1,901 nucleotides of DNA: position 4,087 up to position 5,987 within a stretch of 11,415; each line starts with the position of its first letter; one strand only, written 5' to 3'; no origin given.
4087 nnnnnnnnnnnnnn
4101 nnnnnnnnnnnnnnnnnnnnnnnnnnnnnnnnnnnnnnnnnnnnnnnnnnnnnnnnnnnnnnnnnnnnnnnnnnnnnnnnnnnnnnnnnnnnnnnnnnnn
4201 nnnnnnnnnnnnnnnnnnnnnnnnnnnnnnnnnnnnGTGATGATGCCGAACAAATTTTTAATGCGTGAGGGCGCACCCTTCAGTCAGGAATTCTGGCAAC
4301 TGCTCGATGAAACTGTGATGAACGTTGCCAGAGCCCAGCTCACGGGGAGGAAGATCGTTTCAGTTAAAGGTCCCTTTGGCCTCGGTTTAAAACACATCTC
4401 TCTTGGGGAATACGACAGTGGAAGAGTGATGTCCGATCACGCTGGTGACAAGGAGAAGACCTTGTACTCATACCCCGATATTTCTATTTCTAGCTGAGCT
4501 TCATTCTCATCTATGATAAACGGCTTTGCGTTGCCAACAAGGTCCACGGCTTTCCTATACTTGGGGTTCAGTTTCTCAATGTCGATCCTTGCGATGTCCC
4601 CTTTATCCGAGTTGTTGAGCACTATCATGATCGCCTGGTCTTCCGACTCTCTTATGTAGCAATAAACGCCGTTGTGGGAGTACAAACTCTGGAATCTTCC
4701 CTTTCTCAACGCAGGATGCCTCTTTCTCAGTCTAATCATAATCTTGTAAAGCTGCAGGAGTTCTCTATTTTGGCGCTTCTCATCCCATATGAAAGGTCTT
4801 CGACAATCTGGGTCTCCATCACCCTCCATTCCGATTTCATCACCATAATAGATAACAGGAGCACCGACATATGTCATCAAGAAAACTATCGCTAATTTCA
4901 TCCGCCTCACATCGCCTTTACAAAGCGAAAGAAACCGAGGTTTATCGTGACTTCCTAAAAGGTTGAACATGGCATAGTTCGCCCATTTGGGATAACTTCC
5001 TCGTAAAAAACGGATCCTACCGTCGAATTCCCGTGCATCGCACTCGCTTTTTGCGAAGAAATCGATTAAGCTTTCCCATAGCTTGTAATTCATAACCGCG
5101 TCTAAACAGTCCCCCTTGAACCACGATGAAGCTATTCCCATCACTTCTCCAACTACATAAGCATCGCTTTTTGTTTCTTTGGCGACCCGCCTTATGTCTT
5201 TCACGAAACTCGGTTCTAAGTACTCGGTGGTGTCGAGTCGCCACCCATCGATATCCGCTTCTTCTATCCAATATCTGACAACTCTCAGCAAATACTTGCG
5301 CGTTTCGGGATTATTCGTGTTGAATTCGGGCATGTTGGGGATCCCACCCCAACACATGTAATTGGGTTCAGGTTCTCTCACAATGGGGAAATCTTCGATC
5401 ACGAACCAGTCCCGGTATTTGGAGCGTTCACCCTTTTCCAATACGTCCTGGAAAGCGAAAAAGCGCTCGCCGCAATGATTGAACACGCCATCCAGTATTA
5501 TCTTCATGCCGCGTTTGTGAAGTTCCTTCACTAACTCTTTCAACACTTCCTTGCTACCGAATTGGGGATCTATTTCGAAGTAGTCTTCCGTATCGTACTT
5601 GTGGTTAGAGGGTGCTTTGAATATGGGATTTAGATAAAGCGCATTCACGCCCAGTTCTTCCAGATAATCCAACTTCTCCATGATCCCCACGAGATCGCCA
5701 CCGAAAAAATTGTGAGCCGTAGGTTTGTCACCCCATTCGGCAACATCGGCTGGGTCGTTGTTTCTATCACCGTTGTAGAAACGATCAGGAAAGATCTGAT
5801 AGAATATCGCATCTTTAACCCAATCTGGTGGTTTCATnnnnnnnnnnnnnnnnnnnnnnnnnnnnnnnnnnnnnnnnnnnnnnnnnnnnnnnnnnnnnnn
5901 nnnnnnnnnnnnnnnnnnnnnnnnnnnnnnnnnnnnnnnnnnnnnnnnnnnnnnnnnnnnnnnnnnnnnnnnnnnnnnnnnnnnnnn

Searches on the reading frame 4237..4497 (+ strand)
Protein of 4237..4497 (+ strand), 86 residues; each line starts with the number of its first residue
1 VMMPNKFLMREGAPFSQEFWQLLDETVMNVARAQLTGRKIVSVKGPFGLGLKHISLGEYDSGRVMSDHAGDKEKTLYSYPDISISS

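Call 6: search_protein_families(library=pfam, proteins=[window:4237-4497:+], max_evalue=0.01)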
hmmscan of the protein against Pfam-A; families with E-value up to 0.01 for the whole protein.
window:4237-4497:+ (86 aa): 1 family
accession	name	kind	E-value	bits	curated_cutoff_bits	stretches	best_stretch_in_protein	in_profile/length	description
PF04454.18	Linocin_M18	-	3.2e-16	59.8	24.3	1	6-64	2-60/253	Encapsulating protein for peroxidase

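Call 7: search_protein_families(library=ncbifam, proteins=[window:4237-4497:+], max_evalue=0.01)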
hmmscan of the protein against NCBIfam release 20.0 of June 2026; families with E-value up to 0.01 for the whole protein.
window:4237-4497:+ (86 aa): 1 family
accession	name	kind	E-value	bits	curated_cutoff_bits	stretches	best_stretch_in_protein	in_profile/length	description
NF041155.2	encap_f1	equivalog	2.2e-14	53.5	100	1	8-65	1-58/261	family 1 encapsulin nanocompartment shell protein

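Call 22: find_homologous_proteins(query=window:4237-4494:+, max_evalue=0.01)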
Query window:4237-4494:+ (86 aa): 1 proteins with E <= 0.01 among 2 candidates.
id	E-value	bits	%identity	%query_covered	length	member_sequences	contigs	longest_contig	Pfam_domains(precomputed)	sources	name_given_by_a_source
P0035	7.6e-49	181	100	98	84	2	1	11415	PF04454.19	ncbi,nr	ncbi:MAG TPA: hypothetical protein DHV12_03930 [Thermotogae bacterium]|nr:hypothetical protein [Ther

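Call 54: search_protein_representatives(protein=window:4237-4494:+)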
Query: 86 residues. Proteins with E-value up to 0.001 (for the whole library): 143; up to 1e-10: 5; up to 1e-30: 1. The best 143 are listed.
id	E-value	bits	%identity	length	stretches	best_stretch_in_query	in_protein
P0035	2.4e-49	180.6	100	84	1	3-86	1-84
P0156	9.3e-12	60.9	54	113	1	3-59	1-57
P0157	2.3e-11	59.6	52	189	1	3-66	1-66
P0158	3.0e-11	59.3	47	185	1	3-61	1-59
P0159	9.7e-11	57.7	45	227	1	3-60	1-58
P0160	1.4e-10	57.2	49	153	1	3-61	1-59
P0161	2.1e-10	56.6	53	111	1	3-55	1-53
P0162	4.4e-10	55.6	46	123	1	3-58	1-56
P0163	1.0e-09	54.4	49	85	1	3-57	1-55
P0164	1.5e-09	53.8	47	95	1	3-57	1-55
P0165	2.2e-09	53.3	48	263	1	3-63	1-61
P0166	4.2e-09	52.4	46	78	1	3-58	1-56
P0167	5.4e-09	52.1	43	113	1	4-57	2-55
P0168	6.3e-09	51.9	43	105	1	3-65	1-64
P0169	6.3e-09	51.9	52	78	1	3-56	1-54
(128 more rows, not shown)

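Call 63: search_solved_structures(query=window:4237-4494:+, max_evalue=0.01, show_alignments=2)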
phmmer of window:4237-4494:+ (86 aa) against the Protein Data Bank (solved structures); distinct sequences matched with E-value up to 0.01: 27.
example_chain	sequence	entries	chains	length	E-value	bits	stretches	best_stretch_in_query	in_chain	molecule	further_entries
7s4q_A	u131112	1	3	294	2e-07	34.3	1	7-61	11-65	EncA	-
7s20_A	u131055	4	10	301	2e-07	34.3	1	7-61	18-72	EncA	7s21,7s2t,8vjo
9b9i_A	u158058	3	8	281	2.6e-07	33.9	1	7-61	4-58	Type 1 encapsulin shell protein EncA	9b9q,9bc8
4pt2_P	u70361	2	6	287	2.8e-07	33.9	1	7-61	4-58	Encapsulin protein | Type 1 encapsulin shell protein EncA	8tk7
8v4n_A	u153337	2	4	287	2.8e-07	33.9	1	7-61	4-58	Type 1 encapsulin shell protein EncA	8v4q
9i8e_C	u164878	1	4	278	5.6e-07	32.9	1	7-60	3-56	Encapsulin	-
9i8f_C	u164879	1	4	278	5.6e-07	32.9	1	7-60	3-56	Encapsulin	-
6wkv_A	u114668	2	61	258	1.7e-06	31.4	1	6-60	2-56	Encapsulin | Maritimacin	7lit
7lii_A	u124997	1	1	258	1.7e-06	31.4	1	6-60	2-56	Maritimacin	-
7lim_A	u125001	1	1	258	1.7e-06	31.4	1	6-60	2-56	Maritimacin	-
7lis_A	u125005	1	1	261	1.7e-06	31.3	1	6-60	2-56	Maritimacin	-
7lik_A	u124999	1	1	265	1.8e-06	31.3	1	6-60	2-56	Maritimacin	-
7mu1_A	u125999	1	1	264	1.8e-06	31.3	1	6-60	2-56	Maritimacin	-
7lij_A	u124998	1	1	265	1.8e-06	31.3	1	6-60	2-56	Maritimacin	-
7lil_A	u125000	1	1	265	1.8e-06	31.3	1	6-60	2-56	Maritimacin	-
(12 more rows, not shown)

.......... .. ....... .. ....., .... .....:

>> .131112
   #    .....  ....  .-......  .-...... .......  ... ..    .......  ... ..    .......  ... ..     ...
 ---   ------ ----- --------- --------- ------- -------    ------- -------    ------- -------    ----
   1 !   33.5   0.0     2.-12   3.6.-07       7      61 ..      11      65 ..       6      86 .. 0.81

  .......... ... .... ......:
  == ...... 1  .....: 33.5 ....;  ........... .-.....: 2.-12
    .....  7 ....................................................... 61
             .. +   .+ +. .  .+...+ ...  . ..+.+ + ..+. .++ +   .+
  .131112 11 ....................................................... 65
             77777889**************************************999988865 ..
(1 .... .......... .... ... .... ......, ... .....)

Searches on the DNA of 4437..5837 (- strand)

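Call 60: search_rna_families(sources=[L019, L009], threshold=gathering)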
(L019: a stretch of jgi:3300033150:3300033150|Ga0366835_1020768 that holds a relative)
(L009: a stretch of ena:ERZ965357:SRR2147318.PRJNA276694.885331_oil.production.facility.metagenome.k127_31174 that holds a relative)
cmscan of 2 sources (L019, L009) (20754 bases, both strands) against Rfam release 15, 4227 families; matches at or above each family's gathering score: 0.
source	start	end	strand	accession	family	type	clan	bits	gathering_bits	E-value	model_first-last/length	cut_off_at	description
